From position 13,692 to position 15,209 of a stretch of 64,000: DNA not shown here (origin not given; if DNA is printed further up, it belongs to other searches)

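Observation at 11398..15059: CofD/YvcK-like transferase, GlmU-like NTP-transferase, HAD phosphatase and GT2 module inside a glycan island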

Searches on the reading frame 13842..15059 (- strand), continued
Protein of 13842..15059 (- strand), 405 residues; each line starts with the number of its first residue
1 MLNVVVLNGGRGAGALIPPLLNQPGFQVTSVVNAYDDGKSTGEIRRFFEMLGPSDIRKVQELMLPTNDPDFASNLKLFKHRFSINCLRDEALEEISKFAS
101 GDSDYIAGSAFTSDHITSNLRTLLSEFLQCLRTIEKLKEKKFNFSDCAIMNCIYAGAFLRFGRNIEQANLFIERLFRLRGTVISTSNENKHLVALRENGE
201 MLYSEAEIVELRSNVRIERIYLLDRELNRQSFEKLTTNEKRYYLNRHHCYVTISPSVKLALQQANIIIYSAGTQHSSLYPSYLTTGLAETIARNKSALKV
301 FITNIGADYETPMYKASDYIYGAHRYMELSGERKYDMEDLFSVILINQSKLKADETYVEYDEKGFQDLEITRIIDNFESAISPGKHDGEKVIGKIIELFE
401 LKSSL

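Call 50: search_solved_structures(query=A1, max_evalue=1e-30, show_alignments=1)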
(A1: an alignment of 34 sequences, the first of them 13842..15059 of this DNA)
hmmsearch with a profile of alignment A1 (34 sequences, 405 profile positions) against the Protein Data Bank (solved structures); distinct sequences matched with E-value up to 1e-30: 2.
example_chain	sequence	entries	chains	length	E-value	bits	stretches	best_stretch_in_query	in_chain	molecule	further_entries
2hzb_A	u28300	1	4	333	1.3e-33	119.8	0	258-397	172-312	Hypothetical UPF0052 protein BH3568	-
2o2z_A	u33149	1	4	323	2.4e-33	118.9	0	258-397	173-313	hypothetical protein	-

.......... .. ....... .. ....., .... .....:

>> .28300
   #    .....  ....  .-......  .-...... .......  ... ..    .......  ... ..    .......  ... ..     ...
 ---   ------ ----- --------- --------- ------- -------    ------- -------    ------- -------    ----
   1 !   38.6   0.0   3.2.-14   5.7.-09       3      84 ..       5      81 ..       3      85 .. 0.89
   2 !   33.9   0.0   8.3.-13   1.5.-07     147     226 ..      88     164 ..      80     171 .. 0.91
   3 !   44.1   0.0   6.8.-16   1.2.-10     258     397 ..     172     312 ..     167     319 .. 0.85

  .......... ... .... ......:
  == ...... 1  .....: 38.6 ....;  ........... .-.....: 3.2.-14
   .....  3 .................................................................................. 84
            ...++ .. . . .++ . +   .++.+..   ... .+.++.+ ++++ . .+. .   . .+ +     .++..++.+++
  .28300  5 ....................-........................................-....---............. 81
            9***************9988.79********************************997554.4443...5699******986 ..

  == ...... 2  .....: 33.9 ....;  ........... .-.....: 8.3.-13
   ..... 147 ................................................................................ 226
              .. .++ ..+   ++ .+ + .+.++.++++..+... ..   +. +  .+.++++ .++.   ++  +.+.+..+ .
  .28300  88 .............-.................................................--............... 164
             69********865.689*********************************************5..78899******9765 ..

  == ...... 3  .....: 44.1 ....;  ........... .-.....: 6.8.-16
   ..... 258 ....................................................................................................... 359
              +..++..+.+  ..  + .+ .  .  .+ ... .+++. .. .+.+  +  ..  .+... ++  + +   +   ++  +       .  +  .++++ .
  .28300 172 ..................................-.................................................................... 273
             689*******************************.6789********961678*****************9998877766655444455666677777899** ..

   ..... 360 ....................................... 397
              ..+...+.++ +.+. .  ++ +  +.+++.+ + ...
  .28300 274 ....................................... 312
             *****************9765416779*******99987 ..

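Call 51: list_cluster_members(proteins=[P0001, P0016, P0033])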
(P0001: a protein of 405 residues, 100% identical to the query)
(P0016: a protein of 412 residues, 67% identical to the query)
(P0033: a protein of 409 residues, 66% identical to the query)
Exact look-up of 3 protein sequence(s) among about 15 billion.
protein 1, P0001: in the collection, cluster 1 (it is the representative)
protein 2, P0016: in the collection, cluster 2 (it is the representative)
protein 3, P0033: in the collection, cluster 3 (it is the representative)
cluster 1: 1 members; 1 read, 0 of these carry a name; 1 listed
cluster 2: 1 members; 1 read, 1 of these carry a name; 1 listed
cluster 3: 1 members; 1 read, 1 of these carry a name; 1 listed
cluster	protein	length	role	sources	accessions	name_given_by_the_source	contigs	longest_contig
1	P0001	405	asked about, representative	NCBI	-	-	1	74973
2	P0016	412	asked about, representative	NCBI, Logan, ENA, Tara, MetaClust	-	strand:+ start:1177 stop:2415 length:1239 start_codon:yes stop_codon:yes ... | TARA_122_DCM_0.45-0.8_scaffold330570_1_gene382803 COG0391 ""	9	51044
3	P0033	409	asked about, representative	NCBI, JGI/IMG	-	2-phospho-L-lactate transferase/gluconeogenesis factor (CofD/UPF0052 family)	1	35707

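Call 56: search_protein_families(library=pfam, proteins=[L072:5950-8949:+, L072:8976-9833:+, L072:10001-11257:+, L072:11238-11885:+, L072:11973-12947:+, L072:14591-15499:+, L072:15531-16787:+, L072:16800-17564:+, L072:17630-18889:+], max_evalue=0.001)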
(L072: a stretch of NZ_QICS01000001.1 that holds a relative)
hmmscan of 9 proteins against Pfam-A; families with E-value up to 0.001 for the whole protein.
L072:5950-8949:+ (999 aa): 13 families
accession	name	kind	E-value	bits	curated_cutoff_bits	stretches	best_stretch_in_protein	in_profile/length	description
PF08659.16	KR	-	4.8e-42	144.3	22.6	1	341-518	1-178/180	KR domain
PF00561.26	Abhydrolase_1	-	5.9e-27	95.3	25.8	1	762-982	2-244/245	alpha/beta hydrolase fold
PF14765.12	PS-DH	-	1.3e-16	61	23.7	1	8-96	59-161/166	Polyketide synthase dehydratase N-terminal domain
PF00550.31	PP-binding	-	1.4e-11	44.9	20.8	1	618-682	2-67/67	Phosphopantetheine attachment site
PF00106.31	adh_short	-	1.9e-11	44.2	26.6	1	344-451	4-108/195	short chain dehydrogenase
PF12146.15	Hydrolase_4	-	9.9e-10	38.5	27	1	785-970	30-225/239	Serine aminopeptidase, S33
PF13561.12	adh_short_C2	-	1.6e-09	38.1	27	1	376-454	28-107/236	Enoyl-(Acyl carrier protein) reductase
PF21394.3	Beta-ketacyl_N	-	1e-07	32.2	26.9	1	137-281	17-155/170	Beta-ketoacyl synthase-like, N-terminal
PF03096.20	Ndr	-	1.1e-06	28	23.3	1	775-995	44-277/283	Ndr family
PF12697.13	Abhydrolase_6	-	4e-06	28.1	26.3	1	763-988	1-216/217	Alpha/beta hydrolase family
PF00975.26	Thioesterase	-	2.9e-05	24.8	26.4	1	783-857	23-97/226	Thioesterase domain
PF03959.19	FSH1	-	0.00031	20.9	21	0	933-978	156-201/211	Serine hydrolase (FSH1)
PF16363.11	GDP_Man_Dehyd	-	0.00044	20.3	27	1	344-415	1-75/332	GDP-mannose 4,6 dehydratase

L072:8976-9833:+ (285 aa): 0 families

L072:10001-11257:+ (418 aa): 1 family
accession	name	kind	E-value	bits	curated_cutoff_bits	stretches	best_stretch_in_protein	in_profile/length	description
PF01933.23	CofD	-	1.1e-35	123.6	30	1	4-381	1-289/290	2-phospho-L-lactate transferase CofD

L072:11238-11885:+ (215 aa): 3 families
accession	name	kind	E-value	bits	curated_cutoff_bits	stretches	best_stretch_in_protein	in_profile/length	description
PF13419.12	HAD_2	-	8.3e-36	124.2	23.8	1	12-191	2-178/178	Haloacid dehalogenase-like hydrolase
PF00702.32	Hydrolase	-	4.9e-29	102.5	26.4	1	9-185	2-191/191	haloacid dehalogenase-like hydrolase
PF12710.13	HAD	-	8.2e-08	33.3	27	1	11-141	1-130/189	haloacid dehalogenase-like hydrolase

L072:11973-12947:+ (324 aa): 1 family
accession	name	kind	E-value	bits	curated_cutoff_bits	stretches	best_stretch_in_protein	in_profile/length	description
PF00698.26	Acyl_transf_1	-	3.9e-29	102.6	32.7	1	9-302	1-290/319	Acyl transferase domain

L072:14591-15499:+ (302 aa): 8 families
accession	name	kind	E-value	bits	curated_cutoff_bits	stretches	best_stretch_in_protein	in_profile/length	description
PF01370.27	Epimerase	-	2.4e-60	204.4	20.9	1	5-236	1-240/240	NAD dependent epimerase/dehydratase family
PF16363.11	GDP_Man_Dehyd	-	2.7e-54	185.3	27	1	7-293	2-332/332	GDP-mannose 4,6 dehydratase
PF01073.25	3Beta_HSD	-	4.9e-22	78.7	22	1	6-225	1-230/280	3-beta hydroxysteroid dehydrogenase/isomerase family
PF02719.21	Polysacc_synt_2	-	9.9e-15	54.9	20.2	1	6-259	2-252/293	Polysaccharide biosynthesis protein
PF07993.18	NAD_binding_4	-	1.2e-12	48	20.1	1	55-181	77-216/258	Male sterility protein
PF04321.23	RmlD_sub_bind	-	2e-08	34.1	27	1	5-173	3-154/287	RmlD substrate binding domain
PF05368.20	NmrA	-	8.4e-07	29.3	27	1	2-115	2-105/298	NmrA-like family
PF13460.12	NAD_binding_10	-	3.8e-06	27.3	27.2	1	9-150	1-130/184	NAD(P)H-binding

L072:15531-16787:+ (418 aa): 4 families
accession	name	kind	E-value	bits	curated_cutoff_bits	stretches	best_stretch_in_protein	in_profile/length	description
PF06722.18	EryCIII-like_C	-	5.4e-15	56.1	31.7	1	295-389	32-125/145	Erythromycin biosynthesis protein CIII-like, C-terminal domain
PF03033.26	Glyco_transf_28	-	1.1e-09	38.9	26.2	1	6-90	3-88/139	Glycosyltransferase family 28 N-terminal domain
PF00201.24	UDPGT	-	1.8e-08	34.1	19.5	1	248-416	278-445/499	UDP-glucoronosyl and UDP-glucosyl transferase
PF04101.22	Glyco_tran_28_C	-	6.5e-05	23.5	22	1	295-388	55-152/166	Glycosyltransferase family 28 C-terminal domain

L072:16800-17564:+ (254 aa): 2 families
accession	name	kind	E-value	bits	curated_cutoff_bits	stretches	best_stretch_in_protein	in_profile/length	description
PF00378.25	ECH_1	-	3.6e-53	180.9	27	1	11-253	3-249/251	Enoyl-CoA hydratase/isomerase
PF16113.10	ECH_2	-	4.1e-18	66.4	27.2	1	16-244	3-238/335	Enoyl-CoA hydratase/isomerase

L072:17630-18889:+ (419 aa): 3 families
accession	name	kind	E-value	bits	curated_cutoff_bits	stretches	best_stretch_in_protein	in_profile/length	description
PF08540.16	HMG_CoA_synt_C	-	1.6e-20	74.4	25.1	1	263-414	122-274/280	Hydroxymethylglutaryl-coenzyme A synthase C terminal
PF01154.23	HMG_CoA_synt_N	-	1.1e-10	42.1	25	1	3-178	4-170/174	Hydroxymethylglutaryl-coenzyme A synthase N terminal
PF00195.25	Chal_sti_synt_N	-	1.1e-05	25.4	27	1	49-178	97-222/225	Chalcone and stilbene synthases, N-terminal domain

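Call 82: find_encoding_contigs(protein=P0164, flank=7000, max_places=2)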
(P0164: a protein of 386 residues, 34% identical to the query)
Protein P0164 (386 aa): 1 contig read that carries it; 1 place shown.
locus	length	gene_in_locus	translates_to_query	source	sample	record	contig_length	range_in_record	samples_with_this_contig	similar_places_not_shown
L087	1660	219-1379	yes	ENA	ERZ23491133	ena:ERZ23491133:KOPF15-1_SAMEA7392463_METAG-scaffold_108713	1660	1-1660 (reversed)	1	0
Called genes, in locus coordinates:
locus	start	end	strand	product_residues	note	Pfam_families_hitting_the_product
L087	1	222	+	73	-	?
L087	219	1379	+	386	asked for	PF01933:CofD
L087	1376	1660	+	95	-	?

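Call 83: find_encoding_contigs(protein=P0188, flank=7000, max_places=2)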
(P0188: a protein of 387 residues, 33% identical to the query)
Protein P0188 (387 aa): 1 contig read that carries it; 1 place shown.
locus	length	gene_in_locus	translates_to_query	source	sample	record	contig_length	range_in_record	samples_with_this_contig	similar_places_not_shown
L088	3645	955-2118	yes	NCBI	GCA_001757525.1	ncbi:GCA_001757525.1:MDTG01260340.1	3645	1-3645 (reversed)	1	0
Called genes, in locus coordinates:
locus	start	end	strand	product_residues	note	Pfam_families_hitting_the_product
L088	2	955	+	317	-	?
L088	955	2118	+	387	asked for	PF01933:CofD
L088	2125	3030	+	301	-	PF00535:Glycos_transf_2, PF13641:Glyco_tranf_2_3 (weak)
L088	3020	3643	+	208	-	?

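Call 84: find_encoding_contigs(protein=P0167, flank=7000, max_places=2)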
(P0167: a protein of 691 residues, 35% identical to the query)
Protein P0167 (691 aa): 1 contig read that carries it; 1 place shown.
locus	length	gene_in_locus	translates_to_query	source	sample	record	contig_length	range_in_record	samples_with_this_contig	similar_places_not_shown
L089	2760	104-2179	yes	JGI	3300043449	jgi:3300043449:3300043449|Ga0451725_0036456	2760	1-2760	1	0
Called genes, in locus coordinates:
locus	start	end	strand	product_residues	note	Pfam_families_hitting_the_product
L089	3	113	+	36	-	?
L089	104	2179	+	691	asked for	PF01933:CofD, PF00535:Glycos_transf_2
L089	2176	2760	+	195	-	?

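Call 87: search_dna_similar(query=window:13842-15059:-, collection=plasmids, mode=protein, max_evalue=1e-20, max_rows=15)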
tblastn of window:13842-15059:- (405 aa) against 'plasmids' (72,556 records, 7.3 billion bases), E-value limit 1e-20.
No match.
